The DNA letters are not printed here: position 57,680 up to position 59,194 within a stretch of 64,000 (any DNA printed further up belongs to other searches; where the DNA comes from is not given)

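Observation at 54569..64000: Ten-gene minus-strand cluster with a PEP/phosphoryl-transfer theme, built largely from uncharacterised families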

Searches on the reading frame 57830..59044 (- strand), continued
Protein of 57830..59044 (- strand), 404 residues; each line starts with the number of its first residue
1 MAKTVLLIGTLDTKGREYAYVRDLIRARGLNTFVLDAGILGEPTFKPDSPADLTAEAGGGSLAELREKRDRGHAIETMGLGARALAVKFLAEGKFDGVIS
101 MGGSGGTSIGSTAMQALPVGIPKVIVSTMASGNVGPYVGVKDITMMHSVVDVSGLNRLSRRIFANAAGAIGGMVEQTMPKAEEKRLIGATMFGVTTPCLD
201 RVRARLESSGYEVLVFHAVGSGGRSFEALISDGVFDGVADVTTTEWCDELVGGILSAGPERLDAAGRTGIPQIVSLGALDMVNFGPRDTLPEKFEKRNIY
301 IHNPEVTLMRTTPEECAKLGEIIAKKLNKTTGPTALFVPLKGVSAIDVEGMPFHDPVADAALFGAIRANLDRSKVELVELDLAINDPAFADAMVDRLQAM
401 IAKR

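Call 83: search_protein_families(library=ncbifam, proteins=[L015:8849-9919:+, L059:7510-7920:+], max_evalue=1e-8)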
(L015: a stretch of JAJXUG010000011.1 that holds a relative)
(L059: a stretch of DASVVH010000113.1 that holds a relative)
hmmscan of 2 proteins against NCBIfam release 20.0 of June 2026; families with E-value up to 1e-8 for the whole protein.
L015:8849-9919:+ (356 aa): 19 families
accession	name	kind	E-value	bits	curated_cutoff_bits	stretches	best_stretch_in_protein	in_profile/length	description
NF003808.0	PRK05396.1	equivalog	5.3e-63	213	380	1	11-350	2-336/341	L-threonine 3-dehydrogenase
NF041097.1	keto_inos_dh_IolM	equivalog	5.5e-63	212.9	450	1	18-352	37-387/389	scyllo-inosose 3-dehydrogenase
TIGR00692.1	tdh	equivalog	7.7e-61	206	458.35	1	21-350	11-336/340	L-threonine 3-dehydrogenase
NF007489.0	PRK10083.1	equivalog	1.3e-47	162.5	376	1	10-354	1-335/339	Zn-dependent oxidoreductase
TIGR03989.1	Rxyl_3153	subfamily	7.3e-39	134.1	440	1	9-341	2-357/370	NDMA-dependent alcohol dehydrogenase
NF010344.0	PRK13771.1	subfamily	6.6e-37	127.2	349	1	10-353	1-330/334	putative alcohol dehydrogenase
NF041172.1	AcrlCoa_red_Thmprot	equivalog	8.6e-35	120.2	500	1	10-353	1-331/334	acryloyl-CoA reductase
NF006940.0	PRK09422.1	equivalog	2.4e-33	115.5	344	1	10-303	1-285/338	alcohol dehydrogenase AdhP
NF007642.0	PRK10309.1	equivalog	4.7e-33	114.9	550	1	10-346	1-337/347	galactitol-1-phosphate 5-dehydrogenase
TIGR02822.1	adh_fam_2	subfamily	2.2e-32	112.5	283.5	1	19-349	13-325/329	zinc-binding alcohol dehydrogenase family protein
NF007375.0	PRK09880.1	equivalog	3.8e-32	111.4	469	1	11-349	6-337/344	L-idonate 5-dehydrogenase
TIGR03451.1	mycoS_dep_FDH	equivalog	5e-32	111.1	512.9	2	175-341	171-345/358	S-(hydroxymethyl)mycothiol dehydrogenase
NF047908.1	AldhRedAhr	equivalog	1.6e-29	102.8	470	1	18-344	13-324/335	NADPH-dependent aldehyde reductase Ahr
TIGR03366.1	HpnZ_proposed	hypoth_equivalog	8.6e-29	100.7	328.1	1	32-299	4-276/315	putative phosphonate catabolism associated alcohol dehydrogenase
TIGR02824.1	quinone_pig3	subfamily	1.3e-27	96.7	296.8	2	135-345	92-315/325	putative NAD(P)H quinone oxidoreductase, PIG3 family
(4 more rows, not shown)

L059:7510-7920:+ (136 aa): 0 families
